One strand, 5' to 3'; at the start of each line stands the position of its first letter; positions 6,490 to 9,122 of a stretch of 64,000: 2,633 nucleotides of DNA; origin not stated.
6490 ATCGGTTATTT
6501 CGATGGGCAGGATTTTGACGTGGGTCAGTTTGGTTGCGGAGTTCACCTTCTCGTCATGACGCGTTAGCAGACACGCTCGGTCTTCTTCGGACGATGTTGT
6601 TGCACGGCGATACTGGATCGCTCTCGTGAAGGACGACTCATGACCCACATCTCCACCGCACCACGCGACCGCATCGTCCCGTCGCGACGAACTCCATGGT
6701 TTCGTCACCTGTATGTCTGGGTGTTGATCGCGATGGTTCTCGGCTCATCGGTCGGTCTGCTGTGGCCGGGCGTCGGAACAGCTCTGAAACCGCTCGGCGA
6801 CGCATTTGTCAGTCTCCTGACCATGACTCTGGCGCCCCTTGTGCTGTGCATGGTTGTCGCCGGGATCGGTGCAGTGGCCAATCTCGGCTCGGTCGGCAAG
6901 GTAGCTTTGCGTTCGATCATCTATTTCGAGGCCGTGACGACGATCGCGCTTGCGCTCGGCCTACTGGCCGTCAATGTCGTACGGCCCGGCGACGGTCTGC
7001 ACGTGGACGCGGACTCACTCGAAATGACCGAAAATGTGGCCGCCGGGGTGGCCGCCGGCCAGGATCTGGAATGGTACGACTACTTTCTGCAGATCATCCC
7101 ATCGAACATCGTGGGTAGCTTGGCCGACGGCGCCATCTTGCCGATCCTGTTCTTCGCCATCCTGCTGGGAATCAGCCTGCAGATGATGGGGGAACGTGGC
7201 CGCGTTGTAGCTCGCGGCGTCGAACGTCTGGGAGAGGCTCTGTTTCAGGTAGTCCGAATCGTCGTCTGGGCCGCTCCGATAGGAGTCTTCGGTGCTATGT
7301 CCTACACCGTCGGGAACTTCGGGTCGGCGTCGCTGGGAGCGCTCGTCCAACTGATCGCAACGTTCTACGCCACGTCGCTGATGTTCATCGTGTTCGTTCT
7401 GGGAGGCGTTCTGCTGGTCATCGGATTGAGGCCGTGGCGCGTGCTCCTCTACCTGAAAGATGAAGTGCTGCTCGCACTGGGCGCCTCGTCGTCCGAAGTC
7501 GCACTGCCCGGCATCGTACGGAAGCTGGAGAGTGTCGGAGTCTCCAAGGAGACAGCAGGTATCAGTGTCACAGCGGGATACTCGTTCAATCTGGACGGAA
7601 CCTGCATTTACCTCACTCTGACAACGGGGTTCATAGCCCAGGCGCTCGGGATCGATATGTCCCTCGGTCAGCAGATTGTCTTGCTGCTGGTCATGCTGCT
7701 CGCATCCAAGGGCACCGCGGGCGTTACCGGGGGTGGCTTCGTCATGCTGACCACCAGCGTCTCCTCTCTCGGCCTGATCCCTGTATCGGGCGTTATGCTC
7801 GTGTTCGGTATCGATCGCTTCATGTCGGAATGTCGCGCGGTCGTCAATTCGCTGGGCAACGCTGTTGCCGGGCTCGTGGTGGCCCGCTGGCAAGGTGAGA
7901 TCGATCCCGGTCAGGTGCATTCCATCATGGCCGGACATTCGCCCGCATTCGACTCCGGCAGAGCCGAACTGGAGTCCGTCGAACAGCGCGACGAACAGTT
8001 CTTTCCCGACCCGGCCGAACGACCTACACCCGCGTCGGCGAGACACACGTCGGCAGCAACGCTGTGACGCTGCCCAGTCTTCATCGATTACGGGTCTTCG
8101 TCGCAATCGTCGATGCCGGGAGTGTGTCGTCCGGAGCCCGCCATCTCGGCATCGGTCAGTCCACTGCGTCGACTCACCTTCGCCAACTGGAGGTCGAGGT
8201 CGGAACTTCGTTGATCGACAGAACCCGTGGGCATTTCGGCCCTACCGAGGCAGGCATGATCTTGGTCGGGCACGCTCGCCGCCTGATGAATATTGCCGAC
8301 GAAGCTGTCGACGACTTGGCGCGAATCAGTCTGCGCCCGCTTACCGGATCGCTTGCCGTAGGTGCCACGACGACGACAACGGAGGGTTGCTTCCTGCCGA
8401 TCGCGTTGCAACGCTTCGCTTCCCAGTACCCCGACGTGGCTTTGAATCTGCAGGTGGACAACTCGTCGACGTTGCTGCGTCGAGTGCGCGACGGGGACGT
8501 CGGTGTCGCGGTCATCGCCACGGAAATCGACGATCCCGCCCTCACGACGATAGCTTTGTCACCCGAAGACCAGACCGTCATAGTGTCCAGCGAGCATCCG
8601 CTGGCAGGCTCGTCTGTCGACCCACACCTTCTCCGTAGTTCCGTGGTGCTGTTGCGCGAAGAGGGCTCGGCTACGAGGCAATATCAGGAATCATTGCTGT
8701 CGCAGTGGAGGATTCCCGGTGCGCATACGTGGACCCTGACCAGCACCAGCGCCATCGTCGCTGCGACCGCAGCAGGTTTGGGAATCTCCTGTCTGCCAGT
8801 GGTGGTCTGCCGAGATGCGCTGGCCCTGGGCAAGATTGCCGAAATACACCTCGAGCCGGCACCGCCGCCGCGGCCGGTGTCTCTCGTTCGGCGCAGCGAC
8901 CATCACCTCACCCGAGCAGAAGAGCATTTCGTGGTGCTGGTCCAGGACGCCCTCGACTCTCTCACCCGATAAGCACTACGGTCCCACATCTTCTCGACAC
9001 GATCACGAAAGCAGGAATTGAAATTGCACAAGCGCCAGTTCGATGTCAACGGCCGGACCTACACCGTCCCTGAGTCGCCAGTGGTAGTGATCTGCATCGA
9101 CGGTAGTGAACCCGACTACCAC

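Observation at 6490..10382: dctA-lysR-phnA operon: candidate DAACS-family phosphonoacetate importer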

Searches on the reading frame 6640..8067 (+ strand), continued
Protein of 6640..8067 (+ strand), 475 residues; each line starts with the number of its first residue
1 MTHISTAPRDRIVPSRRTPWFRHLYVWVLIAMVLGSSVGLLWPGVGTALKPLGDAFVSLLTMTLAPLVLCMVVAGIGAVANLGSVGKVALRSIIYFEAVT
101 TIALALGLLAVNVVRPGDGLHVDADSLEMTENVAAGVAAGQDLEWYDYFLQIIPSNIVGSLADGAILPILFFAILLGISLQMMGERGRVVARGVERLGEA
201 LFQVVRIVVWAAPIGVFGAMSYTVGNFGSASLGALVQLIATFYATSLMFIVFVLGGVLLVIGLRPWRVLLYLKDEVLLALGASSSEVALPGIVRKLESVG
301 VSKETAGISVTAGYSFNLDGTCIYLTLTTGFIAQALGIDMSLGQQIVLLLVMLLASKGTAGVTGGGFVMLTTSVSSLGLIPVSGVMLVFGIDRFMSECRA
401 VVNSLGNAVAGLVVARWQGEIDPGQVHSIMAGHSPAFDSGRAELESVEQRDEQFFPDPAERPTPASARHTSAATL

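Call 46: find_encoding_contigs(protein=P0002, flank=8000, max_places=1)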
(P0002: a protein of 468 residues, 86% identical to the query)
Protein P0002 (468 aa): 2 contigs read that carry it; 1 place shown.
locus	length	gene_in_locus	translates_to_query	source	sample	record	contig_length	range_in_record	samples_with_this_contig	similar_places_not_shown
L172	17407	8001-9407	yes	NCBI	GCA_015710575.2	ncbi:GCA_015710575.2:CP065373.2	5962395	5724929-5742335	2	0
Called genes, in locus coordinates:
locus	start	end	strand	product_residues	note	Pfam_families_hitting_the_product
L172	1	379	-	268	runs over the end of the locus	PF12391:PCDO_beta_N, PF00775:Dioxygenase_C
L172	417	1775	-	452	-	PF00083:Sugar_tr, PF07690:MFS_1, PF13347:MFS_2, PF00083:Sugar_tr, PF07690:MFS_1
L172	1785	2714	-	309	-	PF08501:Shikimate_dh_N, PF03435:Sacchrp_dh_NADP (faint)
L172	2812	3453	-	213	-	PF00440:TetR_N, PF17938:TetR_C_29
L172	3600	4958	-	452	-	PF00083:Sugar_tr, PF07690:MFS_1, PF00083:Sugar_tr, PF07690:MFS_1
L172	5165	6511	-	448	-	PF00815:Histidinol_dh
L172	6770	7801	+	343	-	PF00356:LacI, PF00532:Peripla_BP_1, PF13407:Peripla_BP_4, PF13377:Peripla_BP_3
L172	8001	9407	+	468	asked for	PF00375:SDF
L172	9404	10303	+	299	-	PF00126:HTH_1, PF03466:LysR_substrate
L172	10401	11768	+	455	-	PF01663:Phosphodiest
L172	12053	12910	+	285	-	PF00106:adh_short, PF08659:KR, PF13561:adh_short_C2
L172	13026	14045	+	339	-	PF08240:ADH_N, PF00107:ADH_zinc_N, PF13602:ADH_zinc_N_2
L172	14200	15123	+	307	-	PF08240:ADH_N, PF00107:ADH_zinc_N, PF13602:ADH_zinc_N_2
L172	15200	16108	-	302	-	PF01073:3Beta_HSD, PF01370:Epimerase, PF04321:RmlD_sub_bind, PF07993:NAD_binding_4 (faint), PF16363:GDP_Man_Dehyd, PF02719:Polysacc_synt_2 (weak)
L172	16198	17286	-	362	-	PF02668:TauD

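Call 61: search_protein_families(library=ncbifam, proteins=[L002:9276-10547:+, L003:9228-10451:+, L004:8279-9547:+, L006:3413-4783:+, L006:6001-7383:+, L002:7001-8380:+], max_evalue=1e-10)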
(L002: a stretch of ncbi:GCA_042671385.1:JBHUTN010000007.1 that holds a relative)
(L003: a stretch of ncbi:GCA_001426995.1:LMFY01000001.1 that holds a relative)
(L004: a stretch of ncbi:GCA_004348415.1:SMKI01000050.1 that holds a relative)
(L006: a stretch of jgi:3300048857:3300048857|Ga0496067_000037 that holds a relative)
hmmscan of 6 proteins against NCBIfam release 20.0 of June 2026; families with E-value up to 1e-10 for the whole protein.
L002:9276-10547:+ (423 aa): 1 family
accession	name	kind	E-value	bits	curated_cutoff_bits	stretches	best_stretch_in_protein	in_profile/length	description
TIGR02335.1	hydr_PhnA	equivalog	1.7e-114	383.1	407.55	1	4-407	1-407/408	phosphonoacetate hydrolase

L003:9228-10451:+ (407 aa): 1 family
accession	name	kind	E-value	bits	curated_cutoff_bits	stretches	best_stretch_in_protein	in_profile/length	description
TIGR02335.1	hydr_PhnA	equivalog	2.1e-111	372.9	407.55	1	5-406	2-406/408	phosphonoacetate hydrolase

L004:8279-9547:+ (422 aa): 1 family
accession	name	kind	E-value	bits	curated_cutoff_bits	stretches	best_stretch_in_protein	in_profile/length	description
TIGR02335.1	hydr_PhnA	equivalog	3.3e-114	382.1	407.55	1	13-416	2-406/408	phosphonoacetate hydrolase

L006:3413-4783:+ (456 aa): 1 family
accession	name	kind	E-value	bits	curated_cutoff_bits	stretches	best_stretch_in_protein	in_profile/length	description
TIGR02335.1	hydr_PhnA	equivalog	2.7e-135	451.6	407.55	1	7-418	2-383/408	phosphonoacetate hydrolase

L006:6001-7383:+ (460 aa): 4 families
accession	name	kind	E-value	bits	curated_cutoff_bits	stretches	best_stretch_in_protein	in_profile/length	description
NF002461.0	PRK01663.1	subfamily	1.4e-153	512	513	1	9-426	2-418/428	C4-dicarboxylate transporter DctA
NF009587.0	PRK13027.1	subfamily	2.3e-133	445.3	570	1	11-431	4-424/442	C4-dicarboxylate transporter DctA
NF008440.0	PRK11283.1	equivalog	2.9e-84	283.3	638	1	37-420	37-422/437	glutamate/aspartate:proton symporter GltP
NF010151.0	PRK13628.1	equivalog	4.3e-18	65.5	308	1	17-369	17-357/407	serine/threonine transporter SstT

L002:7001-8380:+ (459 aa): 4 families
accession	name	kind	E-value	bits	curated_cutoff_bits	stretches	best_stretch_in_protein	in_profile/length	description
NF002461.0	PRK01663.1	subfamily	1.6e-146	488.7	513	1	14-430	3-418/428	C4-dicarboxylate transporter DctA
NF009587.0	PRK13027.1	subfamily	1.1e-132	443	570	1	15-437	4-426/442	C4-dicarboxylate transporter DctA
NF008440.0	PRK11283.1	equivalog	6.9e-81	272.2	638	1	45-417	41-415/437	glutamate/aspartate:proton symporter GltP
NF010151.0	PRK13628.1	equivalog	9.1e-26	90.8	308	1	20-385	16-368/407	serine/threonine transporter SstT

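Call 74: search_protein_representatives(alignment_id=A2)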
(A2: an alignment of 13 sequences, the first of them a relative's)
Query: 13 sequences, 457 profile positions. Proteins with E-value up to 0.001 (for the whole library): 21066; up to 1e-10: 11448; up to 1e-30: 2689. The best 150 are listed.
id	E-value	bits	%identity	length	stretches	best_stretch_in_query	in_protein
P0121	3.4e-160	550.1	-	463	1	8-430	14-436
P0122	9.0e-136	469.6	-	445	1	9-439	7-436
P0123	9.2e-134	463.0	-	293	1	2-275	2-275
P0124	6.1e-131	453.7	-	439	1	13-441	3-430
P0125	1.3e-128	445.9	-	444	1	7-421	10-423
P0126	1.7e-128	445.6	-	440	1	15-432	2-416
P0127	1.5e-127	442.5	-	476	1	6-451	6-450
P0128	9.1e-124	430.0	-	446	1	12-423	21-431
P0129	1.4e-123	429.3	-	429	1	12-427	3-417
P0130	1.5e-122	426.0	-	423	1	16-421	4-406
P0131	1.2e-121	423.0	-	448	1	14-433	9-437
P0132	2.1e-121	422.2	-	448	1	5-439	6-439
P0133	1.3e-116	406.5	-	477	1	13-444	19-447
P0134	2.5e-115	402.2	-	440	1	6-426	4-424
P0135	3.2e-114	398.6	-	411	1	24-415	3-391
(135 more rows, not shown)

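Call 76: search_dna_similar(query=window:6640-8067:+, collection=plasmids, mode=protein, max_rows=12, max_evalue=1e-60)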
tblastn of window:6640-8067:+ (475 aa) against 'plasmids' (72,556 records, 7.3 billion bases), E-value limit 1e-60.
Records with a match: 508; places in all: 575; records where one place covers at least 80% of the query: 508.
Best place of each record, by identity: <60% 508.
By first word of the organism name: Ralstonia 125; Sinorhizobium 98; Rhizobium 44; Paracoccus 30; Paraburkholderia 18; Bradyrhizobium 12; Azospirillum 12; Agrobacterium 10; Caballeronia 9; Shinella 9; and 44 more.
By predicted mobility (MOB-suite, as given by PLSDB): non-mobilizable 243; mobilizable 192; conjugative 73.
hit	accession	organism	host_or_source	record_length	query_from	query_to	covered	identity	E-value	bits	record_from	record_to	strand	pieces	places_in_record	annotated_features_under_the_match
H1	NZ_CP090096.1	Neorhizobium galegae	Galega,Cell culture,Plant nodule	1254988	13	468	96%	46.7%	4e-95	322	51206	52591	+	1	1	record has no annotation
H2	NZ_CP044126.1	Rhizobium sp. BG4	Prosopis cineraria,pure bacterial ...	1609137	1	468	99%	44.7%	5e-95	321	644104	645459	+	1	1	record has no annotation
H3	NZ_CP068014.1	Paenarthrobacter ureafaciens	cell culture,in the nicotine environment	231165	1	474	100%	43.9%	1e-94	320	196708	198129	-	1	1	dctA: C4-dicarboxylate transporter DctA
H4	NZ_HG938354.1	Neorhizobium galegae bv. orientalis str. HAMBI 540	Galega orientalis root nodule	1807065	16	461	94%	46.6%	5e-98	330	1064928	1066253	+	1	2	record has no annotation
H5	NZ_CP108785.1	Embleya sp. NBC_00888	-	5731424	5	433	90%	48.5%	8e-102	341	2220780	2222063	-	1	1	none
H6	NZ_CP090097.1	Neorhizobium galegae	Galega,Cell culture,Plant nodule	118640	16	461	94%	46.4%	1e-97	329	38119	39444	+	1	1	dicarboxylate/amino acid:cation symporter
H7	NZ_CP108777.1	Embleya sp. NBC_00896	-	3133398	14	432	88%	49.4%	3e-106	354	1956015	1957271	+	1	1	none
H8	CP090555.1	Neorhizobium galegae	Galega,Cell culture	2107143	16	461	93%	46.5%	1e-82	333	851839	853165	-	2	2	none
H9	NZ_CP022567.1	Rhizobium leguminosarum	Root nodule,Pisum sativum root-nodule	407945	7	462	96%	45.1%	3e-93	316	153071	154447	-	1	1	dicarboxylate/amino acid:cation symporter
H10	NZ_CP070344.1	Variovorax sp. PDNC026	cell culture,Plastic debris in ...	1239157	4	469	98%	44.1%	2e-90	308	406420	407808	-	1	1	none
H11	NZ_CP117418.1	Novosphingobium humi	Single cell,Soil from military shooting ...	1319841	1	464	98%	44.1%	6e-88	301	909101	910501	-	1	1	none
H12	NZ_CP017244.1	Rhizobium etli 8C-3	Phaseolus vulgaris,cell culture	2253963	14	461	94%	45.5%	5e-94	318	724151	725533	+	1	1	record has no annotation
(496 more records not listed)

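Call 80: find_encoding_contigs(protein=P0034, flank=5000, max_places=2)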
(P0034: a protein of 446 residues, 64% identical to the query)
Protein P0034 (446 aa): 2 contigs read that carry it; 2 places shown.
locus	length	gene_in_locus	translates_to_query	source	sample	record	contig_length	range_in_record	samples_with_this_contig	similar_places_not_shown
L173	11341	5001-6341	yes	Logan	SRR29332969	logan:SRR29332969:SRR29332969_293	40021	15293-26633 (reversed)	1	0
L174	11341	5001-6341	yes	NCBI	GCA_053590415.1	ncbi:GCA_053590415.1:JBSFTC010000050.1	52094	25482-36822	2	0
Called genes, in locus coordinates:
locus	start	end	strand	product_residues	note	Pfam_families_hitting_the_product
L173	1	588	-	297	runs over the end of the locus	PF02311:AraC_binding, PF00165:HTH_AraC (weak), PF12833:HTH_18, PF00165:HTH_AraC (weak)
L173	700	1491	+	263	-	PF05721:PhyH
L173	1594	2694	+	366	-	PF13374:TPR_10 (faint)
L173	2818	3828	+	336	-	-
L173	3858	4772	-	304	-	PF03747:ADP_ribosyl_GH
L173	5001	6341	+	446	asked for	PF00375:SDF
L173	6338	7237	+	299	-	PF00126:HTH_1, PF03466:LysR_substrate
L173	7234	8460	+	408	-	PF01663:Phosphodiest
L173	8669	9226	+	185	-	PF00005:ABC_tran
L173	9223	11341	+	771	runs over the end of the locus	PF12051:DUF3533 (faint), PF12698:ABC2_membrane_3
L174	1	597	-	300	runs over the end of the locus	PF02311:AraC_binding, PF00165:HTH_AraC (weak), PF12833:HTH_18, PF00165:HTH_AraC (weak)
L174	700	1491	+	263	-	PF05721:PhyH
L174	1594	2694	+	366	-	PF13374:TPR_10 (faint)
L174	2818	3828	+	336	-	-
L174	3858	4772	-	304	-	PF03747:ADP_ribosyl_GH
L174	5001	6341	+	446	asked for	PF00375:SDF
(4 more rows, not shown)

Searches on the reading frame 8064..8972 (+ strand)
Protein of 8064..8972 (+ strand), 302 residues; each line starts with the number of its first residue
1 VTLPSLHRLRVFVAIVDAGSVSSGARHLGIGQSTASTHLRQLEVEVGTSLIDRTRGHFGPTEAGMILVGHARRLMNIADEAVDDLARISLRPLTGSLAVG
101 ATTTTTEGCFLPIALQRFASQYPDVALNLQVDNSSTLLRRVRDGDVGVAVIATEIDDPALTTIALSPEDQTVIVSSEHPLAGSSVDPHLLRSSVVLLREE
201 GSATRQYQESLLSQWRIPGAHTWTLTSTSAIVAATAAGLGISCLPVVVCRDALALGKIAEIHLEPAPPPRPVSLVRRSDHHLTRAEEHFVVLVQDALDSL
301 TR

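Call 3: search_protein_families(library=ncbifam, proteins=[window:8064-8972:+])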
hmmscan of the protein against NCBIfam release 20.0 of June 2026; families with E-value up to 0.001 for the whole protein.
window:8064-8972:+ (302 aa): 49 families (the best 25 are shown)
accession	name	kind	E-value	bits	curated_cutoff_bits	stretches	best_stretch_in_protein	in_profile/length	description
NF040786.1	LysR_Sec_metab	equivalog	3.9e-44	150.9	250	1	6-295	3-296/298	selenium metabolism-associated LysR family transcriptional regulator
NF040889.1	trans_reg_YeiE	equivalog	6.3e-39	133.9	480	1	5-291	4-284/288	DNA-binding transcriptional regulator YeiE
TIGR03339.1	phn_lysR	subfamily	6.6e-37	127.3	341.1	1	9-247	2-236/279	aminoethylphosphonate catabolism associated LysR family transcriptional regulator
NF045990.1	TransRegCbbRRhodb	equivalog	6.5e-35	120.6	450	1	5-295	7-298/304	LysR family regulator CbbR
NF008095.0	PRK10837.1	subfamily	2.3e-33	115.7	281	1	5-293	4-286/290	LysR family transcriptional regulator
NF008416.0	PRK11242.1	equivalog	2.5e-30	105.8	277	1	6-299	3-293/300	transcriptional regulator CynR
NF047711.1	PutUtilRegPtrR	equivalog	4.2e-29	101.5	400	1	6-264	3-254/283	putrescine utilization regulator PtrR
NF008410.0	PRK11233.1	equivalog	6.4e-28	97.8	309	1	6-251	3-245/305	nitrogen assimilation transcriptional regulator NAC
NF047520.1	trans_act_CidR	equivalog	8.2e-27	94.1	415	1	7-295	4-290/292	cidABC operon transcriptional activator CidR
TIGR02424.1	TF_pcaQ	equivalog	4.2e-26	91.5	303.8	1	7-295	6-296/300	pca operon transcription factor PcaQ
NF053705.1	TransRegGltCGpos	equivalog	1.4e-23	83.6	350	1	7-301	4-297/300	glutamate biosynthesis transcriptional regulator GltC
NF011673.1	PRK15092.1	equivalog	2.2e-22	79.6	530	1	6-251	13-245/293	transcriptional regulator LrhA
NF045775.1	acetoin_reg_AlsR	exception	3.1e-21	76.1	430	1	6-247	3-245/290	acetoin biosynthesis transcriptional regulator AlsR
NF002964.0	PRK03635.1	subfamily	3.1e-21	75.7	197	1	7-262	6-258/297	ArgP/LysG family DNA-binding transcriptional regulator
NF008361.0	PRK11151.1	equivalog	6.4e-21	74.9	329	1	12-299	9-295/305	DNA-binding transcriptional regulator OxyR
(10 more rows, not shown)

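Call 4: search_protein_families(library=pfam, proteins=[window:8064-8972:+])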
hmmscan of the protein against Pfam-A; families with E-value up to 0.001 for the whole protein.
window:8064-8972:+ (302 aa): 2 families
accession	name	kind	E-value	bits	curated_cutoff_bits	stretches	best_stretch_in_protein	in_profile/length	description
PF03466.25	LysR_substrate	-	9.7e-41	139.9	28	1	93-297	4-208/209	LysR substrate binding domain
PF00126.33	HTH_1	-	4.1e-17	62.3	26.6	1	6-64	1-59/60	Bacterial regulatory helix-turn-helix protein, lysR family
